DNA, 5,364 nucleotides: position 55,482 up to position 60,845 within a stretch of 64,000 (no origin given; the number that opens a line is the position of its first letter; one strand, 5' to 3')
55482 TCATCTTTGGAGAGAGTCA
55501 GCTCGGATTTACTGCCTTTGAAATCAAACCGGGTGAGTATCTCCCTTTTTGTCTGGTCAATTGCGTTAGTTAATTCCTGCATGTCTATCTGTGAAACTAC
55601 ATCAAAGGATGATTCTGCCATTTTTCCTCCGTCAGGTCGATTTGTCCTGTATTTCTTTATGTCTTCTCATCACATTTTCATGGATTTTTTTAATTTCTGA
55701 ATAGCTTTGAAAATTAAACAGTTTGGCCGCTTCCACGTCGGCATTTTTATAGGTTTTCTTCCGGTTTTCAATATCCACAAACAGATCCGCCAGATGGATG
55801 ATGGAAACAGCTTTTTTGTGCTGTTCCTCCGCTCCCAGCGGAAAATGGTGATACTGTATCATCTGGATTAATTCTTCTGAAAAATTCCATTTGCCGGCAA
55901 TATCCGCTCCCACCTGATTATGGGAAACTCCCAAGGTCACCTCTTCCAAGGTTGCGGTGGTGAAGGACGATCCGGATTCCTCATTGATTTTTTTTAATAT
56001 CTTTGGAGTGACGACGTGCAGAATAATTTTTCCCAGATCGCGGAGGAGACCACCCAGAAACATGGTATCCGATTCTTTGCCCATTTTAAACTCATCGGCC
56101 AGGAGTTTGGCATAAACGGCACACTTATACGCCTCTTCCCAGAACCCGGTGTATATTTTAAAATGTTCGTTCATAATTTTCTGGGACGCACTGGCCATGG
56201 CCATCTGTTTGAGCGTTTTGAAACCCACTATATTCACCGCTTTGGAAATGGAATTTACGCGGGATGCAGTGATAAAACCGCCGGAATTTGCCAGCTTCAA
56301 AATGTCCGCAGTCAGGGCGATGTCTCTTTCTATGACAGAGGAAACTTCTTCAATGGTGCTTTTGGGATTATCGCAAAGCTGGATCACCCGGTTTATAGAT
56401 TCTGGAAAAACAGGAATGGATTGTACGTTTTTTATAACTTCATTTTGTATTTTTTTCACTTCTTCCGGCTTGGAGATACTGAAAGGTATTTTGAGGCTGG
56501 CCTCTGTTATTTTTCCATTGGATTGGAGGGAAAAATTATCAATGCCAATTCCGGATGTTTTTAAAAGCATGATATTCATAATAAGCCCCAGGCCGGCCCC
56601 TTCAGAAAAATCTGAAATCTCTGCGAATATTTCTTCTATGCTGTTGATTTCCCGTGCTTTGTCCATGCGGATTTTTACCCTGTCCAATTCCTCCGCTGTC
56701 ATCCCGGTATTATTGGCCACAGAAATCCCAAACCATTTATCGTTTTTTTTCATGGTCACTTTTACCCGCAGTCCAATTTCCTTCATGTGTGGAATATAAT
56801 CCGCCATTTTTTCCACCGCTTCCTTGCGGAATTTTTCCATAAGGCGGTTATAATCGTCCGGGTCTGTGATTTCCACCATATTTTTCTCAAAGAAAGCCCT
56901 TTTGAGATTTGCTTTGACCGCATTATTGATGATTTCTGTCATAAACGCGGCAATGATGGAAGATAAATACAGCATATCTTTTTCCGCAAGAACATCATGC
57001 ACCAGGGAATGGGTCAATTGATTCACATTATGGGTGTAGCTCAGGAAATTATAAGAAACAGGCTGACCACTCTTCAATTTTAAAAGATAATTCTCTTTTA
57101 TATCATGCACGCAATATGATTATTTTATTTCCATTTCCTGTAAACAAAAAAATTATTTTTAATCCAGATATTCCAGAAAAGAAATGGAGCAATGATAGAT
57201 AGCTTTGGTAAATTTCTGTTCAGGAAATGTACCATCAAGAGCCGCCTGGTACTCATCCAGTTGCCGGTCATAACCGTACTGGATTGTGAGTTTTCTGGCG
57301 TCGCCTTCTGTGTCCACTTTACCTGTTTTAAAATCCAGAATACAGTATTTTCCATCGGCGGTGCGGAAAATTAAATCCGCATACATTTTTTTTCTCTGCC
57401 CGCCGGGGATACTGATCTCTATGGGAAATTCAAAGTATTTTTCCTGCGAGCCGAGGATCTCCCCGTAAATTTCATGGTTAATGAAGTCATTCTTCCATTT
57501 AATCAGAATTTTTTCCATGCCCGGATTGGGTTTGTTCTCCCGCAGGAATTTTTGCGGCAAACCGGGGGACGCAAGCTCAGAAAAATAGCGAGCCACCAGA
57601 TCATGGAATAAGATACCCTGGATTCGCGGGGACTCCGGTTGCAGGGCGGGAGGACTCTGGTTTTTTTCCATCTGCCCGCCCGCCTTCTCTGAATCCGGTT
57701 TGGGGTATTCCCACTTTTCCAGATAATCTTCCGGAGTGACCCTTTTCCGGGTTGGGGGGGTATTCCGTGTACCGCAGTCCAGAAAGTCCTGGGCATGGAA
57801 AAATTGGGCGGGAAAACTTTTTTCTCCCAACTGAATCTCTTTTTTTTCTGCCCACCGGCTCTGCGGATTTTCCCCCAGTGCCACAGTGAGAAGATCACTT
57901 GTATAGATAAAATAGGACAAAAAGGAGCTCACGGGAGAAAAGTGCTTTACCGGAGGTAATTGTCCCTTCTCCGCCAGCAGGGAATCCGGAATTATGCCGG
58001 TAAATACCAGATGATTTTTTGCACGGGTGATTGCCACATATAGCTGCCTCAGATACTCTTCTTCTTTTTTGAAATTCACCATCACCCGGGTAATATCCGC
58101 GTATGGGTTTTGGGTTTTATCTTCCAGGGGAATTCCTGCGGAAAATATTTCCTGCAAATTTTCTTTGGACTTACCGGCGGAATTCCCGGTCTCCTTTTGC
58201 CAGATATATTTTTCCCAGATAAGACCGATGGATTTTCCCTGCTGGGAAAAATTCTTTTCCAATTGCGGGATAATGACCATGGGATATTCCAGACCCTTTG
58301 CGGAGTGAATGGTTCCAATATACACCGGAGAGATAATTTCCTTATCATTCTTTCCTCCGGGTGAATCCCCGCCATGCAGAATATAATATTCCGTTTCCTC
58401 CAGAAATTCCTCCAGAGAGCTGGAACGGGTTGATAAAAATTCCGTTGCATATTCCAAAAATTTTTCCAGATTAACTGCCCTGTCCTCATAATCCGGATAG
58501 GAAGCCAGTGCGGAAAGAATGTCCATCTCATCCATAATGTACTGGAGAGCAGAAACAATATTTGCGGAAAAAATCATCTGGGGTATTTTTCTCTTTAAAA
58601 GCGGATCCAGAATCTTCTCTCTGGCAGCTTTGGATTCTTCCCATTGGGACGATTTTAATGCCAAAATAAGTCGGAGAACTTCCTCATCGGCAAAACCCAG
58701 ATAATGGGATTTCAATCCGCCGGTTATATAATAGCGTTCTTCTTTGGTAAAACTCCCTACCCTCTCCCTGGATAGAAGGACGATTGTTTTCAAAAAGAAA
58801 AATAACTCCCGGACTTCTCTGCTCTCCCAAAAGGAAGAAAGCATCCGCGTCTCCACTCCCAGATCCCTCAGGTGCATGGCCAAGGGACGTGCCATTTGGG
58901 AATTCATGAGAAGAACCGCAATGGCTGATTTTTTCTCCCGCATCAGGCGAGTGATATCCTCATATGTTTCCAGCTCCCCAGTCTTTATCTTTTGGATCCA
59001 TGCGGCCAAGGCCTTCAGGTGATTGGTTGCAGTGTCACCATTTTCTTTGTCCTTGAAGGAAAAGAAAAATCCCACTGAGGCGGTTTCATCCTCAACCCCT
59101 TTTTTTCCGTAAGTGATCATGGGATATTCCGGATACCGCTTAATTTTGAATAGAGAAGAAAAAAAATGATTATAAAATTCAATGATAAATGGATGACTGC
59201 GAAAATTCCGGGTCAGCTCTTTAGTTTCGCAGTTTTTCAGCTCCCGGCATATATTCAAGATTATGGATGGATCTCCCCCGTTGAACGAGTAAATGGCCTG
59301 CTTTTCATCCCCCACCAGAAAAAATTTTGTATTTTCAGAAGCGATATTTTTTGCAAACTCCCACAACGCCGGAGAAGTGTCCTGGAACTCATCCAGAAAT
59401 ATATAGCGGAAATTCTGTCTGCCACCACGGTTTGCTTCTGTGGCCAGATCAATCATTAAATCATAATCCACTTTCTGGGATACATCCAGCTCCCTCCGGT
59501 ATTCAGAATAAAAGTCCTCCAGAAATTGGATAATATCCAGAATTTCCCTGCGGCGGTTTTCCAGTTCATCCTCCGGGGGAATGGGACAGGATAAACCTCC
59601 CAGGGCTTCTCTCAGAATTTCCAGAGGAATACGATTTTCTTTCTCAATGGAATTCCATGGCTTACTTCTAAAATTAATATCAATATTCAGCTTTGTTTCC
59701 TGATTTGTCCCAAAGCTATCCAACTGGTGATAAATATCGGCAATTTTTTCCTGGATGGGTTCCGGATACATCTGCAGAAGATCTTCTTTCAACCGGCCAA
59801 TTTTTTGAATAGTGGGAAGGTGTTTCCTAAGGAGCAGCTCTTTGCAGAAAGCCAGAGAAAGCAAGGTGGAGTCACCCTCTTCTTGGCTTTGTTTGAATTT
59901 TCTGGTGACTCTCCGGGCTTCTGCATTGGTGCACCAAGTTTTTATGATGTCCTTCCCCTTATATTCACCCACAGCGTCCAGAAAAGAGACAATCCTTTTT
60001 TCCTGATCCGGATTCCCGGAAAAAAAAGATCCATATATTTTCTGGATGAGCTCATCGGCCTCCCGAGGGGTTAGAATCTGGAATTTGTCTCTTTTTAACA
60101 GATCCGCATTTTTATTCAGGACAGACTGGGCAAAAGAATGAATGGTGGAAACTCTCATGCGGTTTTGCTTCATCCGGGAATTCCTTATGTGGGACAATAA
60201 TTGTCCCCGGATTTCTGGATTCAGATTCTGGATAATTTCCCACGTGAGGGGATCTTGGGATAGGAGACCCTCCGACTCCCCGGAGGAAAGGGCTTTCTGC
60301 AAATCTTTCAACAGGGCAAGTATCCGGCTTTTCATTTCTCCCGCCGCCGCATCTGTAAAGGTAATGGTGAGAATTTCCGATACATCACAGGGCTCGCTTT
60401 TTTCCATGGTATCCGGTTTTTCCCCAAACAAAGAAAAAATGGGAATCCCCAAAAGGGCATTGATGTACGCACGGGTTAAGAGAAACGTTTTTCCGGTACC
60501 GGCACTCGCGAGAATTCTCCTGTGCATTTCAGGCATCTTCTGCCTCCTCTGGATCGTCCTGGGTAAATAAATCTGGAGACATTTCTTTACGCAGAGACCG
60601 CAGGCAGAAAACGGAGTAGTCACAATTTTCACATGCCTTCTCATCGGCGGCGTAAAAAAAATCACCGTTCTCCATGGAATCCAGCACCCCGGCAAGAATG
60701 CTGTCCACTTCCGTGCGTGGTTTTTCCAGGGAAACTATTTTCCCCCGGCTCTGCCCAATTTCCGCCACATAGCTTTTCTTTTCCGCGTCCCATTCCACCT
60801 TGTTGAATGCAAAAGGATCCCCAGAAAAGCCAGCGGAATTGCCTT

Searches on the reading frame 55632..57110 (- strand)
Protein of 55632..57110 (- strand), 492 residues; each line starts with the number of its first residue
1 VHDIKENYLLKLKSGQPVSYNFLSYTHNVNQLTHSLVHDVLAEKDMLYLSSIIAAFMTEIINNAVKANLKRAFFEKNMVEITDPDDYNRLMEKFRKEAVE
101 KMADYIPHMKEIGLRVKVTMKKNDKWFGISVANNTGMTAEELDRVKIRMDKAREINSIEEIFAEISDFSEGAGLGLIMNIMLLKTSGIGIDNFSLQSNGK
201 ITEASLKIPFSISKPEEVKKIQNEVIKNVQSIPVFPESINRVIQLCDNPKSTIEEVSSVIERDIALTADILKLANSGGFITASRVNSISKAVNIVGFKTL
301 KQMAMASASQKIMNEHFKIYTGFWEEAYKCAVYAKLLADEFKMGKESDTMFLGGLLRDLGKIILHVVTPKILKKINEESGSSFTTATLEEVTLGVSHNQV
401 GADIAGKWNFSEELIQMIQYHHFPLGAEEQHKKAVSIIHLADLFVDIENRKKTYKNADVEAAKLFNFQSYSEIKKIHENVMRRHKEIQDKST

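Call 53: search_protein_families(library=pfam, proteins=[window:55632-57110:-], max_evalue=0.00001)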
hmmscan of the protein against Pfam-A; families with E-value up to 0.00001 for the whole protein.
window:55632-57110:- (492 aa): 2 families
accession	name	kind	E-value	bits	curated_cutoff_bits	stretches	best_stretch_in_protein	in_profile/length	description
PF08668.18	HDOD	-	3.8e-52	177.1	22.9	1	232-423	1-195/196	HDOD domain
PF01966.28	HD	-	3.3e-06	27.8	22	0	329-442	7-111/116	HD domain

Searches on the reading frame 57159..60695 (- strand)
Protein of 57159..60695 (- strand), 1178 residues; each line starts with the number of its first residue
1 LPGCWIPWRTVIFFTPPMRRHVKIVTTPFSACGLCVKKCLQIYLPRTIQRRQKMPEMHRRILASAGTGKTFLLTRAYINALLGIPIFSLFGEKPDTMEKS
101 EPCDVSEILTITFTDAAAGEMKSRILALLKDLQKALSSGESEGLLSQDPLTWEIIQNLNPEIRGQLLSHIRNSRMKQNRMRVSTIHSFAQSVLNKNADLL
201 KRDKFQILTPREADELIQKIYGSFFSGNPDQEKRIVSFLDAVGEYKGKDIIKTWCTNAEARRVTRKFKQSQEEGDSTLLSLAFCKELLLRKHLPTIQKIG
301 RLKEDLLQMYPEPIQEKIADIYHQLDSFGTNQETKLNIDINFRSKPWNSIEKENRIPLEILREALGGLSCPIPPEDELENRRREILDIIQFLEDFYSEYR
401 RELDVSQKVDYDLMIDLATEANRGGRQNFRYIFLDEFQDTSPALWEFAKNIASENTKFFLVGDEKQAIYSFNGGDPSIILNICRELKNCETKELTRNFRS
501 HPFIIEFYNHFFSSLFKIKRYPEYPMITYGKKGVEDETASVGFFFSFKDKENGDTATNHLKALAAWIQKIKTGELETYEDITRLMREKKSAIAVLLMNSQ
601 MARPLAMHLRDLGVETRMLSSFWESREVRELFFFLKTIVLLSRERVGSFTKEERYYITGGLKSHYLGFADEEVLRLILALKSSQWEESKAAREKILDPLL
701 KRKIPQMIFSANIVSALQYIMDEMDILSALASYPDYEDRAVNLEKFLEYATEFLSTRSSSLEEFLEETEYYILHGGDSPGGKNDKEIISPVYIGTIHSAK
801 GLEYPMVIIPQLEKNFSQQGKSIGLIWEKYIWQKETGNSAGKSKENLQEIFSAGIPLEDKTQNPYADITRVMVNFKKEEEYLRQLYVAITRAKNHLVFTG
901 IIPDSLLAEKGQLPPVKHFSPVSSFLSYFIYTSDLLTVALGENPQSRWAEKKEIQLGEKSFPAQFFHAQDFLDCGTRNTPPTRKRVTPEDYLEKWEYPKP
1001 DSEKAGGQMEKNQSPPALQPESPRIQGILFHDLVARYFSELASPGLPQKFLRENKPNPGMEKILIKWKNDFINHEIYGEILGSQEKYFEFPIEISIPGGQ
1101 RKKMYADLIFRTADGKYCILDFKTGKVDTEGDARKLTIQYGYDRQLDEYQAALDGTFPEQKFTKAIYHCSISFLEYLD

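Call 53: search_protein_families(library=pfam, proteins=[window:57159-60695:-], max_evalue=0.00001)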
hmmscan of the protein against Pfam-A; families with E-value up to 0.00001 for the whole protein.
window:57159-60695:- (1178 aa): 4 families
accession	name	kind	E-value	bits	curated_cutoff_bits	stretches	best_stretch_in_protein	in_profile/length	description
PF00580.27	UvrD-helicase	-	2e-40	139.7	23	1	54-483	11-267/271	UvrD/REP helicase N-terminal domain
PF13361.12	UvrD_C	-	1.2e-18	68.1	25.6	1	735-899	233-346/350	UvrD-like helicase C-terminal domain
PF13538.12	UvrD_C_2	-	1.1e-10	41.6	27.4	0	791-811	2-22/52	UvrD-like helicase C-terminal domain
PF13245.12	AAA_19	-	1.4e-09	38.7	25.1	1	58-471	13-133/134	AAA domain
